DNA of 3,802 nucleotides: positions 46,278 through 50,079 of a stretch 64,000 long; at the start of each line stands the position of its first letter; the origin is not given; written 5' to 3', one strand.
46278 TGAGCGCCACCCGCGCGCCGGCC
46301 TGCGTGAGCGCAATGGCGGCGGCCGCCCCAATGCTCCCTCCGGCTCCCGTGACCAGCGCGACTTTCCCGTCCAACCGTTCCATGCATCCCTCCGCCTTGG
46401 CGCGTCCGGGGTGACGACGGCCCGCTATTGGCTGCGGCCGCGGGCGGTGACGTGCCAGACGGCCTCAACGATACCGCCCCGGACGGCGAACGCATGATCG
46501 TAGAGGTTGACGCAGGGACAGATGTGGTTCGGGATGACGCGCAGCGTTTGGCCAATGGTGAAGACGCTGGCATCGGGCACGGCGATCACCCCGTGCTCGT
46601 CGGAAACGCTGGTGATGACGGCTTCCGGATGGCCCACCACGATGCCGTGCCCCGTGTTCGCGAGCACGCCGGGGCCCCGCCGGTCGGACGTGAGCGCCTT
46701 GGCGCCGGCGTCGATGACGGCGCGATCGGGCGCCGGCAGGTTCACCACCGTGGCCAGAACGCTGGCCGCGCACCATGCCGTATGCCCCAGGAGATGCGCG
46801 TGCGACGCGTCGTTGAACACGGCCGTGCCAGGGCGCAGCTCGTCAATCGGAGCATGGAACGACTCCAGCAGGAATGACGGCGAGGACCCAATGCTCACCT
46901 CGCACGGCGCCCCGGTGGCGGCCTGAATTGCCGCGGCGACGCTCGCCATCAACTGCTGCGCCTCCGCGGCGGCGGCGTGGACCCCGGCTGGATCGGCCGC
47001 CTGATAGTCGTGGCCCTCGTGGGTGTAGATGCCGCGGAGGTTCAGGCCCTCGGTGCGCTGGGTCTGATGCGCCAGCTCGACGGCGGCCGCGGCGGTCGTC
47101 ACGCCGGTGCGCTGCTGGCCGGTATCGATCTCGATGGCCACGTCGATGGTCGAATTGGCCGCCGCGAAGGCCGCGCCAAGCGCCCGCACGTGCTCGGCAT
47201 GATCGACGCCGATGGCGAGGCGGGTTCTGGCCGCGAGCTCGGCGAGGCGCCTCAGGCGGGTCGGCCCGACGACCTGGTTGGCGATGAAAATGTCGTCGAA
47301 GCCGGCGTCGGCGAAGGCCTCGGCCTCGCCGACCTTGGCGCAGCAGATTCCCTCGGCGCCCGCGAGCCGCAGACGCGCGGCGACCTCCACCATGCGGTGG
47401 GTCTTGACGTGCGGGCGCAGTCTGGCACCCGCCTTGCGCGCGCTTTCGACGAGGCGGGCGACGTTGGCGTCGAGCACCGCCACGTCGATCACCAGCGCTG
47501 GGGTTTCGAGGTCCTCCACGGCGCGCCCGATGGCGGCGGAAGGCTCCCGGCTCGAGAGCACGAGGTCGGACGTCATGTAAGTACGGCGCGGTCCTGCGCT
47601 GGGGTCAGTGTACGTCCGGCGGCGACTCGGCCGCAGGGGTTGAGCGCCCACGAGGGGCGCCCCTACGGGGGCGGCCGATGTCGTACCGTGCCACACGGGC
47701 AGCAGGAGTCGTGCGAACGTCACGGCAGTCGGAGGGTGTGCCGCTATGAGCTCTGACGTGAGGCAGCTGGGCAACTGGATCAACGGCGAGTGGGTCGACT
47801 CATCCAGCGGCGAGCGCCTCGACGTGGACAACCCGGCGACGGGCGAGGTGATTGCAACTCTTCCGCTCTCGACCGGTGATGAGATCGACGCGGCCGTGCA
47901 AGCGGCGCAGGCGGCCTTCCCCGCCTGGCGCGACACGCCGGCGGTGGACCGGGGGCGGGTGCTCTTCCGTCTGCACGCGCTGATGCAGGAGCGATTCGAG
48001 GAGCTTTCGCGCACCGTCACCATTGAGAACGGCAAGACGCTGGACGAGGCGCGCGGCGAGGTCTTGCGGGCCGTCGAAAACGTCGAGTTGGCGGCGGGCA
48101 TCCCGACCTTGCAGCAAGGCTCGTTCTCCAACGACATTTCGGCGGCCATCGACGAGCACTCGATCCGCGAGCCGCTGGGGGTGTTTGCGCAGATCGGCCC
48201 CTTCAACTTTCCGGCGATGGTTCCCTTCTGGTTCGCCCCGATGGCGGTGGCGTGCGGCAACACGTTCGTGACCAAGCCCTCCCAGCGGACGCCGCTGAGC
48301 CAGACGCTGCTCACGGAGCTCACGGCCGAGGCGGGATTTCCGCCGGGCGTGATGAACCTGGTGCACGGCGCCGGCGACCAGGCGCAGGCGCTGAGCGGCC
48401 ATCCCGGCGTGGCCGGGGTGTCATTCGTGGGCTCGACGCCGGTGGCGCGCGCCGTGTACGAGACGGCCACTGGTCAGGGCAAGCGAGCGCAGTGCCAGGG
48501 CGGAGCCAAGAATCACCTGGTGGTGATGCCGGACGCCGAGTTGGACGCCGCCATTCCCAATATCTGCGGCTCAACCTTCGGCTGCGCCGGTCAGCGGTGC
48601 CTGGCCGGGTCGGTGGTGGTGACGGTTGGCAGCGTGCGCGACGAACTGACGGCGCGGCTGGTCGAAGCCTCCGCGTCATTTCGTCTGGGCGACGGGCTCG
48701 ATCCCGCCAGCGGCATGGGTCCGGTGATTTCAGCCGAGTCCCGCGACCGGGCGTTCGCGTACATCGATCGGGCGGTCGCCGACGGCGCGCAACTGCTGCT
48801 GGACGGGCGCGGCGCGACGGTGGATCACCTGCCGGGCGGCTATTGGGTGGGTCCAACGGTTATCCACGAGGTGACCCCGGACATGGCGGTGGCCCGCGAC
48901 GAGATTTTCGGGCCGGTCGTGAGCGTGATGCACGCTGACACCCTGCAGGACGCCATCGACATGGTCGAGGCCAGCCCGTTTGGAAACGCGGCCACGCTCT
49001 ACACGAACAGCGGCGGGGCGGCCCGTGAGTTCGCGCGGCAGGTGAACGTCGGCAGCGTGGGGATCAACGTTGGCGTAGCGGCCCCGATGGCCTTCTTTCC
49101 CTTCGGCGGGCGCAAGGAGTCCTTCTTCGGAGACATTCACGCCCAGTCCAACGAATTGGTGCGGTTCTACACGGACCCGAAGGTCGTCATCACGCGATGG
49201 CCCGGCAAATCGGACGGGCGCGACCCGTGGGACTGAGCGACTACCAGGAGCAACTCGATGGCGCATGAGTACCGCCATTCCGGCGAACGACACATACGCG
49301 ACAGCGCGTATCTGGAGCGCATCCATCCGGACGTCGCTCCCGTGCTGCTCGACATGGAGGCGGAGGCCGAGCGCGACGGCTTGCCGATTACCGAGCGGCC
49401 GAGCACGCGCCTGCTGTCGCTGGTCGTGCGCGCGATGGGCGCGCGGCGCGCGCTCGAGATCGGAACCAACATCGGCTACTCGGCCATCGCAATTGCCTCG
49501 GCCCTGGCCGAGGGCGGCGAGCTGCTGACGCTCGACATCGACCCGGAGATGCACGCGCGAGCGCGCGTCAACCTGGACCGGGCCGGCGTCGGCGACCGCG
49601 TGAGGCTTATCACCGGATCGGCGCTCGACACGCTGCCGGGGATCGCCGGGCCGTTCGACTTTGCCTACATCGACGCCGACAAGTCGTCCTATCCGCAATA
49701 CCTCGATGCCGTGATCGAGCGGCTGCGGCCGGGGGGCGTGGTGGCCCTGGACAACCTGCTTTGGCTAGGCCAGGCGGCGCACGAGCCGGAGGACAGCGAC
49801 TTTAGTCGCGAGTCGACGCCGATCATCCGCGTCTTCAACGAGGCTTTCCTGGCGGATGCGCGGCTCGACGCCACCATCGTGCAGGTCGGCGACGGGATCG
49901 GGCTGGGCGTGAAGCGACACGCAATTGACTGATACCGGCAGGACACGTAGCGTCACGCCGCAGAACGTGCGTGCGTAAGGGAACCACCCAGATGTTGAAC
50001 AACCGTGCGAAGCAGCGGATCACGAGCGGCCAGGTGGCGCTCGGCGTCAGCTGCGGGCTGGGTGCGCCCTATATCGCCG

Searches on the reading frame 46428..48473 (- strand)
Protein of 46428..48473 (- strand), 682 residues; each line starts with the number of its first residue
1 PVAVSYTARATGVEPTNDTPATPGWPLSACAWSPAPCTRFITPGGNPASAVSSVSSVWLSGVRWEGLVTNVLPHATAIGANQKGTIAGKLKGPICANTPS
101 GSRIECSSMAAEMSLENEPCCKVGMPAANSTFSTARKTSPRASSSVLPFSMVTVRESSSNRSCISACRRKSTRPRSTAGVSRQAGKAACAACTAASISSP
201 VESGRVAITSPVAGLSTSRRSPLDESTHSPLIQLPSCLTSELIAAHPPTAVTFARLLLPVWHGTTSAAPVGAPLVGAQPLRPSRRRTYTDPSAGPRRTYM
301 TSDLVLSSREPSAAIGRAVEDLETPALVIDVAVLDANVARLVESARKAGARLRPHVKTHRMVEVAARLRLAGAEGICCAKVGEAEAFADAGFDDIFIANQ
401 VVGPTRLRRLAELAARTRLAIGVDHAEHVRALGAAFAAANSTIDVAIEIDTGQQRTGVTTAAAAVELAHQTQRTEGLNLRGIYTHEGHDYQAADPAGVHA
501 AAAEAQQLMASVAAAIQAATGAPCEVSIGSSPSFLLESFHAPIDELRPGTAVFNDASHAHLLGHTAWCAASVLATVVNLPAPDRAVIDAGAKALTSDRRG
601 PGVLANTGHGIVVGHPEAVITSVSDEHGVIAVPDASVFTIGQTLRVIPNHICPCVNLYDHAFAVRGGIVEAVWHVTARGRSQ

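Call 78: search_protein_families(library=pfam, proteins=[window:46428-48473:-], max_evalue=0.00001)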
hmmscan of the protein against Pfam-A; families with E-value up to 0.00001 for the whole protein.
window:46428-48473:- (682 aa): 2 families
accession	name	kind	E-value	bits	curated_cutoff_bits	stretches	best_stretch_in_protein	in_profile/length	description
PF01168.26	Ala_racemase_N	-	2.1e-30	106.5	24.1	1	329-554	1-217/220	Alanine racemase, N-terminal domain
PF14031.13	D-ser_dehydrat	-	1.2e-22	80.7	22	1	569-664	1-97/97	Putative serine dehydratase domain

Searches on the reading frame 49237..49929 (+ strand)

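Call 78: search_protein_families(library=pfam, proteins=[window:49237-49929:+], max_evalue=0.00001)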
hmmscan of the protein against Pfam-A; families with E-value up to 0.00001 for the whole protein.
window:49237-49929:+ (231 aa): 5 families
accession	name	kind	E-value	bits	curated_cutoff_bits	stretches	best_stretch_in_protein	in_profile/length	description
PF01596.23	Methyltransf_3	-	8.9e-40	136.6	22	1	56-225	32-202/204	O-methyltransferase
PF13578.12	Methyltransf_24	-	2.1e-18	67.5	26.3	1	73-173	1-104/105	Methyltransferase domain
PF13649.12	Methyltransf_25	-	1.7e-08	35.4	27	1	73-167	2-97/97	Methyltransferase domain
PF01135.25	PCMT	-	4.7e-06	27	20.3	1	69-169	74-169/210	Protein-L-isoaspartate(D-aspartate) O-methyltransferase (PCMT)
PF08242.18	Methyltransf_12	-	9.8e-06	26.7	30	0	73-168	1-97/98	Methyltransferase domain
